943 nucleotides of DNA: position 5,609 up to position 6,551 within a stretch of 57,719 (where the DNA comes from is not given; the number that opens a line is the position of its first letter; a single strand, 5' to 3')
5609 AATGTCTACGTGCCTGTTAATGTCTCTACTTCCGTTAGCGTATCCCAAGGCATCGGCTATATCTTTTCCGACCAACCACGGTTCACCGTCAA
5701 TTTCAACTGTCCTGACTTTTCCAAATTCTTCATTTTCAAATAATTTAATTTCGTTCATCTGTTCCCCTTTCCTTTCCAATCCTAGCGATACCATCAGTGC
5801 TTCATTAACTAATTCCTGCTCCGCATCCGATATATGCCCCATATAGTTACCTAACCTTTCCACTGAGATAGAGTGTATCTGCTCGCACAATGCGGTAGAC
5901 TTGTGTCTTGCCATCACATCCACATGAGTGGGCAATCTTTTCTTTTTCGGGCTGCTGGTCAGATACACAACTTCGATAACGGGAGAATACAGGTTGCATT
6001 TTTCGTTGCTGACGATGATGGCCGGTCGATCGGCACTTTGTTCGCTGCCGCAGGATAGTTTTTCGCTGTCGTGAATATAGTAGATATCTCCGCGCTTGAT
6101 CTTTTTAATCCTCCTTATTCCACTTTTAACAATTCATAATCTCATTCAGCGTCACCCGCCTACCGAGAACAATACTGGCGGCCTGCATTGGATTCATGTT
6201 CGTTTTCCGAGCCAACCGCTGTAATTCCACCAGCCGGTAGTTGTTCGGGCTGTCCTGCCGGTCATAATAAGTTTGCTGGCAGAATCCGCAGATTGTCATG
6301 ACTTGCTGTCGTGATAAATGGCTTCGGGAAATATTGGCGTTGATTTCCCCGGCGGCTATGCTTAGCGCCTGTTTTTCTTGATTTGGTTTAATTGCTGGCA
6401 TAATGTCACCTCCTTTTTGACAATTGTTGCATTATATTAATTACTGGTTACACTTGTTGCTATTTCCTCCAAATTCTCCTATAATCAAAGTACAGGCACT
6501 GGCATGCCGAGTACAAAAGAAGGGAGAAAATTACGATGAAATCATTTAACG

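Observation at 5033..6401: MazF/PemK toxin domain with no canonical start codon, fused in frame to a Bro-N/ORF6C protein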

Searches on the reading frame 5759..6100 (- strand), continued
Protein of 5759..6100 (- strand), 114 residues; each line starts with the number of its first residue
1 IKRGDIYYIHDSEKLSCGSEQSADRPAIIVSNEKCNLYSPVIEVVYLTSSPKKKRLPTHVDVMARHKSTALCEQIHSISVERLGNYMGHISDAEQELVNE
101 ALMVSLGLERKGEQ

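Call 58: find_related_loci(query=A2, collection=genome_contigs, flank=3000)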
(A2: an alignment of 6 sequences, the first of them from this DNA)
Query A2 (109 aa) in genome_contigs; peptide patterns used: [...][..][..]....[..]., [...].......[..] (x = any residue, [..] = any of these).
105 stretches matched a pattern; 42 encode a relative of the query (tblastn E <= 1e-3); 42 distinct loci.
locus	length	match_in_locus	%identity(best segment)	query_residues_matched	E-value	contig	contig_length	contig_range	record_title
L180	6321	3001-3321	53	1-109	3e-34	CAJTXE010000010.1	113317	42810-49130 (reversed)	MAG TPA_asm: uncultured Acetatifactor sp. isolate MGBC116657 genome assembly, contig: MGBC116657.10, whole genome shotgu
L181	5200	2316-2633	56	1-108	2e-34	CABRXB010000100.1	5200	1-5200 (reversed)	MAG TPA_asm: uncultured Clostridiales bacterium isolate MGYG-HGUT-02005 genome assembly, contig: GUT_GENOME120894_100, w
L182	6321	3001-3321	53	1-108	3e-32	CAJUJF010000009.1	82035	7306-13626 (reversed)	MAG TPA_asm: uncultured Christensenellaceae bacterium isolate MGBC152639 genome assembly, contig: MGBC152639.9, whole ge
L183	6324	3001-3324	54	1-109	3e-32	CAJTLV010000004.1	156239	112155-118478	MAG TPA_asm: uncultured Christensenella sp. isolate MGBC100320 genome assembly, contig: MGBC100320.4, whole genome shotg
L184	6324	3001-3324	54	1-109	3e-32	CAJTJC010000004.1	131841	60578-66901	MAG TPA_asm: uncultured Christensenella sp. isolate MGBC101977 genome assembly, contig: MGBC101977.4, whole genome shotg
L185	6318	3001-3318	56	1-108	4e-32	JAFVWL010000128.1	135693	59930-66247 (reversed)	MAG: Oscillospiraceae bacterium isolate RGIG5457 Sheep_Colon-5__c779781, whole genome shotgun sequence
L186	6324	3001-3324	54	1-109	3e-32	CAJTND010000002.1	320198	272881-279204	MAG TPA_asm: uncultured Christensenella sp. isolate MGBC107581 genome assembly, contig: MGBC107581.2, whole genome shotg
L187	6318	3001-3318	56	1-108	5e-32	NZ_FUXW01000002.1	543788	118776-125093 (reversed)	Butyricicoccus pullicaecorum DSM 23266, whole genome shotgun sequence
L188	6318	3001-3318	57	1-108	6e-32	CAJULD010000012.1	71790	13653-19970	MAG TPA_asm: uncultured Oscillospiraceae bacterium isolate MGBC153020 genome assembly, contig: MGBC153020.12, whole geno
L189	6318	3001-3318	55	1-108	2e-31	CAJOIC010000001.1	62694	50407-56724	uncultured Oscillospiraceae bacterium isolate Red_deer_4_mag_178 genome assembly, contig: scaffold_469, whole genome sho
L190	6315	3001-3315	52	2-108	1e-30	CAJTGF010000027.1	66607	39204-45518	Clostridiaceae bacterium isolate C65_88_CS_BP genome assembly, contig: MGBC000181.27, whole genome shotgun sequence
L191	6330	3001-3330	51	1-108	2e-30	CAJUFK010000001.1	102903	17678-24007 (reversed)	MAG TPA_asm: uncultured Angelakisella sp. isolate MGBC131977 genome assembly, contig: MGBC131977.1, whole genome shotgun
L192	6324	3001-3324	51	1-109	6e-30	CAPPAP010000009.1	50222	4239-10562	MAG TPA_asm: Candidatus Borkfalkiaceae bacterium isolate MGBC155142 genome assembly, contig: MGBC155142.9, whole genome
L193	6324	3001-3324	51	1-109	6e-30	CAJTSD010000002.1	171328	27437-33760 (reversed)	MAG TPA_asm: uncultured Lachnospiraceae bacterium isolate MGBC110218 genome assembly, contig: MGBC110218.2, whole genome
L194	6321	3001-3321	51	1-108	6e-30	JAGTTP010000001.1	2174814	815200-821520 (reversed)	Clostridiaceae bacterium Marseille-Q4145 NODE_1_length_2174814_cov_68.960047, whole genome shotgun sequence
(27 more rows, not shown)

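Call 91: search_dna_similar(query=window:5774-6100:-, collection=phages, mode=protein, max_rows=25)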
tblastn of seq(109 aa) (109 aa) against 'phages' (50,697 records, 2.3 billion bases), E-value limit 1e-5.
Records with a match: 97; places in all: 97; records where one place covers at least 80% of the query: 97.
Best place of each record, by identity: <60% 97.
By first word of the organism name: Lactobacillus 31; Bacteriophage 24; Enterocloster 6; Faecalibacterium 4; Coprococcus 4; phage 4; Blautia 3; Agathobacter 2; Lachnospiraceae 2; Streptococcus 2; and 10 more.
By host as written in the record: - 28; Lactobacillus plantarum 17; Faecalibacterium prausnitzii 4; Coprococcus sp. 4; Lactobacillus plantarum IMAU10120 3; Enterocloster bolteae DA473 3; Blautia sp. 3; Lactobacillus brevis 3; and 21 more.
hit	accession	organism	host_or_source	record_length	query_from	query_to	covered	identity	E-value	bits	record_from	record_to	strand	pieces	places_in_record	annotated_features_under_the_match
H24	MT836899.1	Bacteriophage sp.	human fecal samples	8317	1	108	99%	56.9%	4e-29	114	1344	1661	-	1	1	record has no annotation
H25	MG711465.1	Faecalibacterium phage FP_Brigit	Faecalibacterium prausnitzii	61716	1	109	100%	54.5%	7e-27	108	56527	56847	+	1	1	hypothetical protein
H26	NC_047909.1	Faecalibacterium phage FP_Brigit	Faecalibacterium prausnitzii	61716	1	109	100%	54.5%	7e-27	108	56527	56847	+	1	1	MazF-like growth inhibitor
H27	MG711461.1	Faecalibacterium phage FP_Lagaffe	Faecalibacterium prausnitzii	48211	1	109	100%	49.1%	7e-25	102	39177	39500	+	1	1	MazF family toxin | SAM-dependent methyltransferase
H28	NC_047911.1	Faecalibacterium phage FP_Lagaffe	Faecalibacterium prausnitzii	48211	1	109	100%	49.1%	7e-25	102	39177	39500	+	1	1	MazF-like growth inhibitor | DNA methyltransferase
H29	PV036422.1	Agathobacter phage NatCom_13861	Agathobacter sp.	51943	2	109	99%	43.4%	3e-17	81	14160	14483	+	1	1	MazF-like growth inhibitor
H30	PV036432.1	Coprococcus phage NatCom_22372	Coprococcus sp.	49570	2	109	99%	43.0%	3e-16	78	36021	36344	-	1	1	MazF-like growth inhibitor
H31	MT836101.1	Bacteriophage sp.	human fecal samples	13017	1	109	100%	42.1%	4e-13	69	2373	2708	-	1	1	record has no annotation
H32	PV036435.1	Coprococcus phage NatCom_24345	Coprococcus sp.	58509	2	109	99%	42.5%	3e-17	81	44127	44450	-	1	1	MazF-like growth inhibitor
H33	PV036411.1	Lachnospiraceae phage NatCom_43249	Lachnospiraceae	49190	2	109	99%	42.5%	2e-15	76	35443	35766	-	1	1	MazF-like growth inhibitor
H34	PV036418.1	Agathobacter phage NatCom_6238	Agathobacter sp.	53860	2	109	99%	42.5%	2e-15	76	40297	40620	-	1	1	MazF-like growth inhibitor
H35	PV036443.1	Dorea phage NatCom_31361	Dorea sp.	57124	2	109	99%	42.5%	2e-15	76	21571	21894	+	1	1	MazF-like growth inhibitor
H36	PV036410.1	Lachnospiraceae phage NatCom_40364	Lachnospiraceae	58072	2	109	99%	42.5%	2e-15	76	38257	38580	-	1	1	MazF-like growth inhibitor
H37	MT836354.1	Bacteriophage sp.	human fecal samples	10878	1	109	100%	42.0%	5e-16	77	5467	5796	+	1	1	record has no annotation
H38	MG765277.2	Lactobacillus phage Bacchae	Lactobacillus plantarum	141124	1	108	99%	42.2%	2e-13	70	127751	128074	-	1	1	hypothetical protein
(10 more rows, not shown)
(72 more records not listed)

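Call 92: get_annotated_region(hit=H26, flank=3000)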
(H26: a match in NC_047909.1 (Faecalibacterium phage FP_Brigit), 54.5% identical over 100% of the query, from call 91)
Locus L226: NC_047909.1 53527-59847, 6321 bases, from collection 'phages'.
description: Faecalibacterium phage FP_Brigit, complete genome.
organism: Faecalibacterium phage FP_Brigit (NCBI taxid 2070181)
taxonomy: Viruses; Duplodnaviria; Heunggongvirae; Uroviricota; Caudoviricetes; Brigitvirus; Brigitvirus brigit
host: Faecalibacterium prausnitzii; source: -; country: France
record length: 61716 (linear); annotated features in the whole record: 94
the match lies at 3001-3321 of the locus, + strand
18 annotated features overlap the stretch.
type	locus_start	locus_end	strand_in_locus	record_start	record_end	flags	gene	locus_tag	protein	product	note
CDS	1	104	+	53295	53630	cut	-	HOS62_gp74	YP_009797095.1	hypothetical protein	rasttk_feature_creation_tool=prodigal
CDS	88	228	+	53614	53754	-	-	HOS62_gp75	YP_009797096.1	hypothetical protein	rasttk_feature_creation_tool=prodigal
CDS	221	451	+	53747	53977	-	-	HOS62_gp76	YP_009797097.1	hypothetical protein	rasttk_feature_creation_tool=prodigal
CDS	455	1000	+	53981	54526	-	-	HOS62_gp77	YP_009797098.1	hypothetical protein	rasttk_feature_creation_tool=prodigal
CDS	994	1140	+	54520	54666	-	-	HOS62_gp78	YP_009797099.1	hypothetical protein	rasttk_feature_creation_tool=prodigal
CDS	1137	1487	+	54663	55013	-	-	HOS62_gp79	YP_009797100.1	hypothetical protein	rasttk_feature_creation_tool=prodigal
CDS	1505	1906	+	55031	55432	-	-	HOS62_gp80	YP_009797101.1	hypothetical protein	rasttk_feature_creation_tool=prodigal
CDS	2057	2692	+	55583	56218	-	-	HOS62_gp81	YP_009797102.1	hypothetical protein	rasttk_feature_creation_tool=prodigal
CDS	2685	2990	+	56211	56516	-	-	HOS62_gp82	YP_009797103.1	hypothetical protein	rasttk_feature_creation_tool=prodigal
CDS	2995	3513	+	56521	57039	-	-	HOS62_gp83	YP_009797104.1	MazF-like growth inhibitor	rasttk_feature_creation_tool=prodigal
CDS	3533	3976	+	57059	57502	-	-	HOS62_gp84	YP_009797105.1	helix-turn-helix domain-containing protein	rasttk_feature_creation_tool=prodigal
CDS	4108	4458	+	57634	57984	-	-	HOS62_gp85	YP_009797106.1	putative repressor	rasttk_feature_creation_tool=prodigal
CDS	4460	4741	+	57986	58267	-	-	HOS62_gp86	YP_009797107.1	hypothetical protein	rasttk_feature_creation_tool=prodigal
CDS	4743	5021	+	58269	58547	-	-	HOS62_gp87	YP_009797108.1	hypothetical protein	rasttk_feature_creation_tool=prodigal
CDS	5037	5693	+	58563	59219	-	-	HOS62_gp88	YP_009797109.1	hypothetical protein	rasttk_feature_creation_tool=prodigal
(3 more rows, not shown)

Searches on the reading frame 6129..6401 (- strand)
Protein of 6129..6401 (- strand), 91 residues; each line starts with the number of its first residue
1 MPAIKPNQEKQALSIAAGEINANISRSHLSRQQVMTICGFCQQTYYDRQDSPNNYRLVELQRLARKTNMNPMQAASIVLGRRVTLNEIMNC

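Call 4: search_protein_families(library=pfam, proteins=[window:6129-6401:-], max_evalue=0.01)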
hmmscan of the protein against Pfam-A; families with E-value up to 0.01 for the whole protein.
window:6129-6401:- (91 aa): 0 families

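Call 35: find_related_loci(query=window:6129-6401:-, collection=viral_contigs, flank=3000)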
Query window:6129-6401:- (91 aa) in viral_contigs; peptide patterns used: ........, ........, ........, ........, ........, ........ (x = any residue, [..] = any of these).
10 stretches matched a pattern; 2 encode a relative of the query (tblastn E <= 1e-3); 2 distinct loci.
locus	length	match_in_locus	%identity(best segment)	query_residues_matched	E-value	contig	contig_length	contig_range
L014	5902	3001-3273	98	1-91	2e-59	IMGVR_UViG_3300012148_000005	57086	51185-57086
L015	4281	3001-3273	98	1-91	2e-59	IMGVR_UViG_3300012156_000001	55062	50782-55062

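Call 55: search_protein_families(library=phrogs, proteins=[window:6129-6401:-], max_evalue=0.001)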
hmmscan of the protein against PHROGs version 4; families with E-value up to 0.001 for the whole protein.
window:6129-6401:- (91 aa): 0 families

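Call 63: list_cluster_members(proteins=[P0121, P0122, L016:2986-4062:+, window:6129-6401:-])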
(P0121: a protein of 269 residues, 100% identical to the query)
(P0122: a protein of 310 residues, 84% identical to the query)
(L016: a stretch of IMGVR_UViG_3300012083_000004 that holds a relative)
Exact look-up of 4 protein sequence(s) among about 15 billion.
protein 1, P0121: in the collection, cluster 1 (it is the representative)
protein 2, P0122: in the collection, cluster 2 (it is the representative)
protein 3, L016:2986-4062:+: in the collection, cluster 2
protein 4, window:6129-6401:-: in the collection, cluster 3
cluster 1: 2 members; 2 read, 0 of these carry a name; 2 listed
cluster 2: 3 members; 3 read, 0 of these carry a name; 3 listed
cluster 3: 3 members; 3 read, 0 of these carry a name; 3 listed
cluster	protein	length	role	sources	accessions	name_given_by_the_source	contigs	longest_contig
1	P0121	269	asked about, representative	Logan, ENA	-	-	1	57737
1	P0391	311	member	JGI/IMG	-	-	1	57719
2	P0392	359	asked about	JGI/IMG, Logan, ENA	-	-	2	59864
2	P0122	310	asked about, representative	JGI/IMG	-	-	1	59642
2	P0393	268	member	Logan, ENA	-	-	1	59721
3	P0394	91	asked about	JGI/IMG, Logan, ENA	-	-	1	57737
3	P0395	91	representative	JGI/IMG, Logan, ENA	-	-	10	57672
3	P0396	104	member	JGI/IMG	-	-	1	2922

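Call 82: find_homologous_proteins(query=window:6129-6401:-, max_evalue=0.001)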
Query window:6129-6401:- (91 aa): 3 proteins with E <= 0.001 among 4 candidates.
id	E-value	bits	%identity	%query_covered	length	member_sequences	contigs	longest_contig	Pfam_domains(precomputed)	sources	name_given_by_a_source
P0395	1.9e-51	189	98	100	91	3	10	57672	-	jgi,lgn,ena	-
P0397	3.5e-35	137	71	99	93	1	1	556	-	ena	-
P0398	4.6e-30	121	66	99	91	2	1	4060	-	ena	-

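Call 83: search_protein_families(library=pfam, proteins=[window:6129-6401:-], max_evalue=10)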
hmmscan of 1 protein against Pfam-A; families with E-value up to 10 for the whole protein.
window:6129-6401:- (91 aa): 0 families

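Call 84: find_encoding_contigs(protein=P0398, flank=4000, max_places=2)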
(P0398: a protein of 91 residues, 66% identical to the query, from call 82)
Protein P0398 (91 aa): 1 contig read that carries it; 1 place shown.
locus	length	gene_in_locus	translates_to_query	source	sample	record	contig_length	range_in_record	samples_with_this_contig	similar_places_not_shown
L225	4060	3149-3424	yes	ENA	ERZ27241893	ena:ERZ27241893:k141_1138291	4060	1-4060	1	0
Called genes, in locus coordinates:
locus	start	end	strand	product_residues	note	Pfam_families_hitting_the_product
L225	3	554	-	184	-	?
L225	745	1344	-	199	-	PF12869:tRNA_anti-like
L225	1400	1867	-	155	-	-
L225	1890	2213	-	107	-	PF12844:HTH_19, PF13443:HTH_26 (weak), PF13560:HTH_31, PF01381:HTH_3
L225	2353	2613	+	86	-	-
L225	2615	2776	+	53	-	-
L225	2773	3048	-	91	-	-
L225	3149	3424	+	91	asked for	-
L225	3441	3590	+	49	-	-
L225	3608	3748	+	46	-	-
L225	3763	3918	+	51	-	-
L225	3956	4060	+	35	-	?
